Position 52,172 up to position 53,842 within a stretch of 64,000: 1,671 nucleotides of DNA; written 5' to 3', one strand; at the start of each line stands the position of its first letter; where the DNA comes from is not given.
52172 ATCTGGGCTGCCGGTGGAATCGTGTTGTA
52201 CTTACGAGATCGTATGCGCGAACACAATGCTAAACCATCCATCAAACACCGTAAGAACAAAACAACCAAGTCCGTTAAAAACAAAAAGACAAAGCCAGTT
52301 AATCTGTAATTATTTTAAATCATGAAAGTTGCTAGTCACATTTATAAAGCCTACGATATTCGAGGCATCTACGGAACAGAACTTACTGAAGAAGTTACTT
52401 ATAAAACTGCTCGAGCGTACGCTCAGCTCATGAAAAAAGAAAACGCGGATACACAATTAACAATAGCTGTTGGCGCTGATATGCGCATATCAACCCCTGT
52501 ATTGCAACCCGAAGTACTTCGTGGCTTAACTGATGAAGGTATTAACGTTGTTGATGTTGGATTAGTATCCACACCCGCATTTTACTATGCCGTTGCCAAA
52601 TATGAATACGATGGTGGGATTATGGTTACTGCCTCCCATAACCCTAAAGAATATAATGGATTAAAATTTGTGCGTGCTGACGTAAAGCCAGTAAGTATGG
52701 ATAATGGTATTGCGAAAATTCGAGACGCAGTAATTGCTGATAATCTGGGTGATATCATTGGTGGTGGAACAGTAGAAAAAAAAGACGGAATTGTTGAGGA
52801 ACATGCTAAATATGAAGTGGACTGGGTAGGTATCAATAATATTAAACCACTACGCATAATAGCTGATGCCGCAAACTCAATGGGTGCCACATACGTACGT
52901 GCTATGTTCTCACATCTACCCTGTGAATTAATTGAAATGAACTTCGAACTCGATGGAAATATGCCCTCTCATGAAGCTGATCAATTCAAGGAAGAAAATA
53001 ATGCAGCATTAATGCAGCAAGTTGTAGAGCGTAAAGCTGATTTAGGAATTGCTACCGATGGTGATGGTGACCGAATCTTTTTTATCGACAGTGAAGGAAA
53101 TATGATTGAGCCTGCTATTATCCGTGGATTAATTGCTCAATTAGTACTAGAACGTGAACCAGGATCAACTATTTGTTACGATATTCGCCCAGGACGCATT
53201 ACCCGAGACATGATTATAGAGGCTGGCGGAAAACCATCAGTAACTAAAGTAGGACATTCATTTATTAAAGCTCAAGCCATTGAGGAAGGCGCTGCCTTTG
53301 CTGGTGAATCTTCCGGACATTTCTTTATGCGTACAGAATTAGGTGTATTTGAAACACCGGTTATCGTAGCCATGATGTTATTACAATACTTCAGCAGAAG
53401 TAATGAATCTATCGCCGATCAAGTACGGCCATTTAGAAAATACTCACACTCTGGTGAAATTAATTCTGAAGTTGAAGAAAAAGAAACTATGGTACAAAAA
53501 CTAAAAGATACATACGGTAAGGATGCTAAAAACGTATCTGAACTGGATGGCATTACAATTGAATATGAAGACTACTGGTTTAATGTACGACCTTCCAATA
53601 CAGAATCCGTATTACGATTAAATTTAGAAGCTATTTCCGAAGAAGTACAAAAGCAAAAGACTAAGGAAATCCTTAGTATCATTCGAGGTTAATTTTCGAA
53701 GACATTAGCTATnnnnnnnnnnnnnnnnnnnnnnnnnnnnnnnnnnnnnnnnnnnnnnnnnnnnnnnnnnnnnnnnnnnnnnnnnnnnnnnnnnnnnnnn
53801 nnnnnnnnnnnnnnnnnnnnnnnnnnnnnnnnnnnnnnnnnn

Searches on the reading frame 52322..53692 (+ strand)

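Call 8: search_protein_families(library=pfam, proteins=[window:52322-53692:+], max_evalue=0.001)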
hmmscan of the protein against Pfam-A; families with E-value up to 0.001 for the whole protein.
window:52322-53692:+ (456 aa): 4 families
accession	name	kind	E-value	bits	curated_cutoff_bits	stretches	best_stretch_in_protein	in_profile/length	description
PF02878.22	PGM_PMM_I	-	5.3e-36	123.8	22.5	1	8-135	4-129/138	Phosphoglucomutase/phosphomannomutase, alpha/beta/alpha domain I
PF02879.22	PGM_PMM_II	-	7.5e-18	65.4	29.3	1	173-259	17-103/103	Phosphoglucomutase/phosphomannomutase, alpha/beta/alpha domain II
PF02880.22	PGM_PMM_III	-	2e-11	44.4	20.7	1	269-372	7-113/115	Phosphoglucomutase/phosphomannomutase, alpha/beta/alpha domain III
PF00408.26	PGM_PMM_IV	-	4.8e-11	43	23.1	1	379-443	1-58/68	Phosphoglucomutase/phosphomannomutase, C-terminal domain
